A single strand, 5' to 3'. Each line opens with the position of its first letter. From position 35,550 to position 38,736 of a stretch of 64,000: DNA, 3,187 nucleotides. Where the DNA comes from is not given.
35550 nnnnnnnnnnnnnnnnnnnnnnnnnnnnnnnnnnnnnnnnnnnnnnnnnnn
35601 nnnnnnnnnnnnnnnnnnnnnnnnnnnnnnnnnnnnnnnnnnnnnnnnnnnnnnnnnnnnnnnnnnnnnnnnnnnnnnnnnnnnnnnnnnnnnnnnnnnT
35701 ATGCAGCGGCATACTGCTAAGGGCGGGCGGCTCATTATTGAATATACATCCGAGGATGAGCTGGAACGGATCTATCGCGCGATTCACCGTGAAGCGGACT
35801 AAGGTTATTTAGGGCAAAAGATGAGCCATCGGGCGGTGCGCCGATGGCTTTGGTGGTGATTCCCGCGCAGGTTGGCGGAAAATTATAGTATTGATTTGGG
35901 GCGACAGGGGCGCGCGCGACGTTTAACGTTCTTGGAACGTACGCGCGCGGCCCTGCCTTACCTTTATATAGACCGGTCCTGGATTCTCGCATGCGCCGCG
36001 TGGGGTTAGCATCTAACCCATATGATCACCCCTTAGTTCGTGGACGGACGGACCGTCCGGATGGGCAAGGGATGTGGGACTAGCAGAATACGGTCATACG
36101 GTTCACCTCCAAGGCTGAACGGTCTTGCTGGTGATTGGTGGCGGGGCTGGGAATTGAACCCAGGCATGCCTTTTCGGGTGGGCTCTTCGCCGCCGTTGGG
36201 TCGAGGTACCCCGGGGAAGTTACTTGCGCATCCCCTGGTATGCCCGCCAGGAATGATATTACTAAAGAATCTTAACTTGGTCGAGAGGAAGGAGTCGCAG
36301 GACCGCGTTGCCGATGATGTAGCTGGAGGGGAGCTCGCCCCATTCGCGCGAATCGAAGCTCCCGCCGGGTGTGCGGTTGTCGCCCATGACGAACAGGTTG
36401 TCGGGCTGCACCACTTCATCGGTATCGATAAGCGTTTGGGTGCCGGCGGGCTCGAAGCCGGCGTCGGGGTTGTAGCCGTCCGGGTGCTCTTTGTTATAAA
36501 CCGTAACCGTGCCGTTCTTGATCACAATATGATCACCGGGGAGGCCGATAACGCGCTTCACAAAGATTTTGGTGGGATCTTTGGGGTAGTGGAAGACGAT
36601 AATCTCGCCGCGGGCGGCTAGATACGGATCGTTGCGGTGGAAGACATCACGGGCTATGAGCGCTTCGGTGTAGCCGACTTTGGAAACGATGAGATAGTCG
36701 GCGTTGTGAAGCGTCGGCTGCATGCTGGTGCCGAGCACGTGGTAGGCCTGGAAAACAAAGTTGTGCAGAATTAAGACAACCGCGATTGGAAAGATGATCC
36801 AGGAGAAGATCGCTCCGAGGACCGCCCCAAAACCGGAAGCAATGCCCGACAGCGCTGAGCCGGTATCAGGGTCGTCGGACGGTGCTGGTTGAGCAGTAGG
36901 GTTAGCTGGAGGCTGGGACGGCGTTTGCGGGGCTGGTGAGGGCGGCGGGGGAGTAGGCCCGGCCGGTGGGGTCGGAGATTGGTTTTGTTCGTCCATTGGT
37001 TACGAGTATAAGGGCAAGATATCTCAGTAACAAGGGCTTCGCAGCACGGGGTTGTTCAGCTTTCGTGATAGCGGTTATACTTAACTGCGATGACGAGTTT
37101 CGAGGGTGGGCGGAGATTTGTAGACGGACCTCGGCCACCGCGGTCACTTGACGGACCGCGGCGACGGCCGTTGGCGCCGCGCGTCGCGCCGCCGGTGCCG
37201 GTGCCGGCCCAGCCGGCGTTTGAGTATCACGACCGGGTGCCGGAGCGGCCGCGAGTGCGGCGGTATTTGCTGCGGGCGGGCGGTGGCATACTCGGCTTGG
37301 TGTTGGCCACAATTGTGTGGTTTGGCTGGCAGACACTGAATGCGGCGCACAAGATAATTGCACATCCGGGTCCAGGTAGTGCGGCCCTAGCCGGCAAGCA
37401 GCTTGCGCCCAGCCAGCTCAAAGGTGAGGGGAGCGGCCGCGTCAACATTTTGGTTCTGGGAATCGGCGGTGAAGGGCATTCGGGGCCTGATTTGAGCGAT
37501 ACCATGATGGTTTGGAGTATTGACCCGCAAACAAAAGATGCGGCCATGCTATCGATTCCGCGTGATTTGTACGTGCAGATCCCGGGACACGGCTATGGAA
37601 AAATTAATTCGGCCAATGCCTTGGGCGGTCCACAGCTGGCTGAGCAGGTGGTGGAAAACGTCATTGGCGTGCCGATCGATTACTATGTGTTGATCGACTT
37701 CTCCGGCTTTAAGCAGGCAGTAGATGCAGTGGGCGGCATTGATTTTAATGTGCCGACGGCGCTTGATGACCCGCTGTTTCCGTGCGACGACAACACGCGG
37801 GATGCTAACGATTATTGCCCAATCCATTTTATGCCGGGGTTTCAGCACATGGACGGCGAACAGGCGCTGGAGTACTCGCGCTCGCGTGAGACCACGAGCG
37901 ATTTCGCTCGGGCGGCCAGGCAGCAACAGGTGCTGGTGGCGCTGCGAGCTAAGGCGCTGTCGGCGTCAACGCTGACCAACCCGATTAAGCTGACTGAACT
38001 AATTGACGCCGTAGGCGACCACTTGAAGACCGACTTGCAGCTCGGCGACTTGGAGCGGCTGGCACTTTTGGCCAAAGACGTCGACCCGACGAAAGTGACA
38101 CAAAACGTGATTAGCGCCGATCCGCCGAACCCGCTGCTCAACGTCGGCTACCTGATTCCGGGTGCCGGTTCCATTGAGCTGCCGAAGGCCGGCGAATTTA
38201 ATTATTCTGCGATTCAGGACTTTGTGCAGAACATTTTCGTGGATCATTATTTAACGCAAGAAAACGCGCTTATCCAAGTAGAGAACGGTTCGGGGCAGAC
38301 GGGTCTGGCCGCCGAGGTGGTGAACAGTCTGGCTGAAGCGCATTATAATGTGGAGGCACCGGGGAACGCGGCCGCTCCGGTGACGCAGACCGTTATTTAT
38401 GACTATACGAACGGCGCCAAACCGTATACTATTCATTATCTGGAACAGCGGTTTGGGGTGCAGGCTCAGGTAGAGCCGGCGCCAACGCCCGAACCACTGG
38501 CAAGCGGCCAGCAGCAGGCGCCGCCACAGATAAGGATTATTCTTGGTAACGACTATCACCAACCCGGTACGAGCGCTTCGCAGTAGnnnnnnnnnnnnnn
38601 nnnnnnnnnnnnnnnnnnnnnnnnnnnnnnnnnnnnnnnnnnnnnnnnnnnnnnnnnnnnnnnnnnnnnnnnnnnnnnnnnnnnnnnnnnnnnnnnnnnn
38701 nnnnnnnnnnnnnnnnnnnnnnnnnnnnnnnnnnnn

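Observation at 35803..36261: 460-bp GC-rich non-coding gap after parAB containing a tRNA-like T-arm/acceptor/CCA module that does not fold as a normal tRNA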

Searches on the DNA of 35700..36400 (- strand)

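Call 4: search_rna_families(source=window, start=35700, end=36400, threshold=evalue, max_evalue=10, show_alignments=5)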
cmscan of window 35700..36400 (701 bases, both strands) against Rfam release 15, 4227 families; matches with E-value up to 10: 3.
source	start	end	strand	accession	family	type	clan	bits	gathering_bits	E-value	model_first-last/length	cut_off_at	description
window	36099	36163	-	RF04321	tmRNA_permuted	Gene;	-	21.6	47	0.027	36-98/213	no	permuted transfer-messenger RNA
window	36140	36194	-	RF01684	mascRNA-menRNA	Gene;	-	21.5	42.5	0.09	1-56/56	no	MALAT1-associated small cytoplasmic RNA/MEN beta RNA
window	36138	36191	+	RF04354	Plastid-ycf2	Cis-reg;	-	14.9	65.7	5.2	1-75/75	no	Plastid-ycf2 5UTR RNA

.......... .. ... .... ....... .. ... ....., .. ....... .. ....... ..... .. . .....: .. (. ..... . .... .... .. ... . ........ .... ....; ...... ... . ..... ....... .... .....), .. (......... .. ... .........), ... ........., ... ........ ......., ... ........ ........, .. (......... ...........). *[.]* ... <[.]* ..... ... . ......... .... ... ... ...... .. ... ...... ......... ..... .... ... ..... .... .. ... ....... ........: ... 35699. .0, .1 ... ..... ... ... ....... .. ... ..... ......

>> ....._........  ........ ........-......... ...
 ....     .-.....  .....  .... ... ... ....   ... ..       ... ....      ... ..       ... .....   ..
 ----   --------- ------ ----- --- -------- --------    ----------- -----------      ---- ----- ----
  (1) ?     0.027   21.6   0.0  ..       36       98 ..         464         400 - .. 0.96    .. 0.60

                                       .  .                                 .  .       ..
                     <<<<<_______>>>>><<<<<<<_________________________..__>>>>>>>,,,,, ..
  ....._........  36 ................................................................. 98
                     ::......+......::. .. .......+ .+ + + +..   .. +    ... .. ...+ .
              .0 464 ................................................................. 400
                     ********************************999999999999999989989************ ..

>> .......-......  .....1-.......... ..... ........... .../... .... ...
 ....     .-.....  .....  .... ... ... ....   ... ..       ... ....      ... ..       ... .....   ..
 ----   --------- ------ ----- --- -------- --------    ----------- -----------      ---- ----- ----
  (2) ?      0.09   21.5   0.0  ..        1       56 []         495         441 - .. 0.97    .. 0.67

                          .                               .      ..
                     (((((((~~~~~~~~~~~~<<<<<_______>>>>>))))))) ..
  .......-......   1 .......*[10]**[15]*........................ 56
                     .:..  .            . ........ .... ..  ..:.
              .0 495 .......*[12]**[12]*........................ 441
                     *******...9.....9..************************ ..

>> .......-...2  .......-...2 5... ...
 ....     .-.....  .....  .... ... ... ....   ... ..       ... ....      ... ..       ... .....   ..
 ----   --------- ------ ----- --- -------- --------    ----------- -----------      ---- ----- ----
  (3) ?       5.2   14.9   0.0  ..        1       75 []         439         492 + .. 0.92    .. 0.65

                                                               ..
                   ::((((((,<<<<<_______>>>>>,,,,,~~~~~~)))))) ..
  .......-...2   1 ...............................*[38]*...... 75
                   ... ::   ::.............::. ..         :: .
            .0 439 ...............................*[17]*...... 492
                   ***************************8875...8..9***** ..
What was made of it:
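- On tmRNA, permuted two-piece form (RF04321): 21.6 bits, covering model positions 36-98 of 213 (call 4).
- On mascRNA-type tRNA-like small RNA (RF01684): 21.5 bits (call 4).
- Closest known: Circularly permuted two-piece tmRNA. Same: There is room for a coding piece, and a terminator follows (call 4).
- Closest known: tRNA-like small RNAs and processing signals. Same: The size (59 nt) and layout (acceptor-like stem plus T-arm without a proper D-arm) are similar, and the mascRNA model aligns over its full length (call 4).
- The full-length mascRNA-menRNA model matches at 21.5 bits, E=0.09 (call 4). The Rfam tRNA model gives no hit at E<=10 (call 4). Rfam RF04321 (tmRNA_permuted) gives 21.6 bits, E=0.027 on the 701-nt region, aligning the T-arm, ACCA, a 25-nt loop and GGAGGUGAA (call 4).
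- Tried and rejected: I followed the RF04321 hit (call 4).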

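Call 27: search_dna_similar(query=window:35803-36261:-, collection=phages, mode=distant, max_evalue=0.01)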
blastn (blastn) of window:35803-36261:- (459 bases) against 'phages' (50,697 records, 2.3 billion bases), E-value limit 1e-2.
No match.

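Call 28: search_dna_similar(query=window:35803-36261:-, collection=plasmids, mode=distant, max_evalue=0.01)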
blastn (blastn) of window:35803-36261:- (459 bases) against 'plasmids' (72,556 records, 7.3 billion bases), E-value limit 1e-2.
No match.
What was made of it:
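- Tried and rejected: BLAST against phages and plasmids found nothing (calls 27, 28).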

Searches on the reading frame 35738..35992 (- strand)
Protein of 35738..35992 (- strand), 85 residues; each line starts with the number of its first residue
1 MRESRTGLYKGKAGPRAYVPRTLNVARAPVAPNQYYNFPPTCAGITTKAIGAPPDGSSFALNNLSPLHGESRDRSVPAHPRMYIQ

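Call 50: search_protein_families(library=pfam, max_evalue=1, proteins=[window:35738-35992:-])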
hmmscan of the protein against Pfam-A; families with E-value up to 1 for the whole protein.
seq(85 aa): 0 families

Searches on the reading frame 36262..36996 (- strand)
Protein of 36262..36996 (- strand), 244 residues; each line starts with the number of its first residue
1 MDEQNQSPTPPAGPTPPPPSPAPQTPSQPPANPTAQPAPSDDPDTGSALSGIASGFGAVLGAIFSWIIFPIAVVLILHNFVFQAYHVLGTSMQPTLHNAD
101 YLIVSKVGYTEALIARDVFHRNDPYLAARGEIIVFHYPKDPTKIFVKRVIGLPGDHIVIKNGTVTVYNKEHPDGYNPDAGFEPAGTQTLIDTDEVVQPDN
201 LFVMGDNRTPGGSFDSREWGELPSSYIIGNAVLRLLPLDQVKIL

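Call 7: search_protein_families(library=pfam, proteins=[window:36262-36996:-])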
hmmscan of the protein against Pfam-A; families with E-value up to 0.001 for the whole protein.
window:36262-36996:- (244 aa): 1 family
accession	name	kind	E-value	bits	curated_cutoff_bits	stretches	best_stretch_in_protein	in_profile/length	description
PF10502.14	Peptidase_S26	-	2.1e-39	135.6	22.9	1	64-235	5-167/168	Signal peptidase, peptidase S26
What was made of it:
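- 36262..36996 (-): lepB (signal peptidase I, S26), the flanking gene upstream on the same strand as the module. Call 7 (PF10502, 2.1e-39).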

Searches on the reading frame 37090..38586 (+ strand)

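Call 7: search_protein_families(library=pfam, proteins=[window:37090-38586:+])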
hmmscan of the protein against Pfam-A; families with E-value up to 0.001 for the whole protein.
window:37090-38586:+ (498 aa): 2 families
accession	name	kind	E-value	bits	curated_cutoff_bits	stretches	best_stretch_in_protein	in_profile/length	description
PF03816.19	LytR_cpsA_psr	-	1.9e-43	148.6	24.6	1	136-289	2-148/150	LytR_cpsA_psr family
PF13399.11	LytR_C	-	1.7e-11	45.4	22.2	1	395-489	4-86/86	LytR cell envelope-related transcriptional attenuator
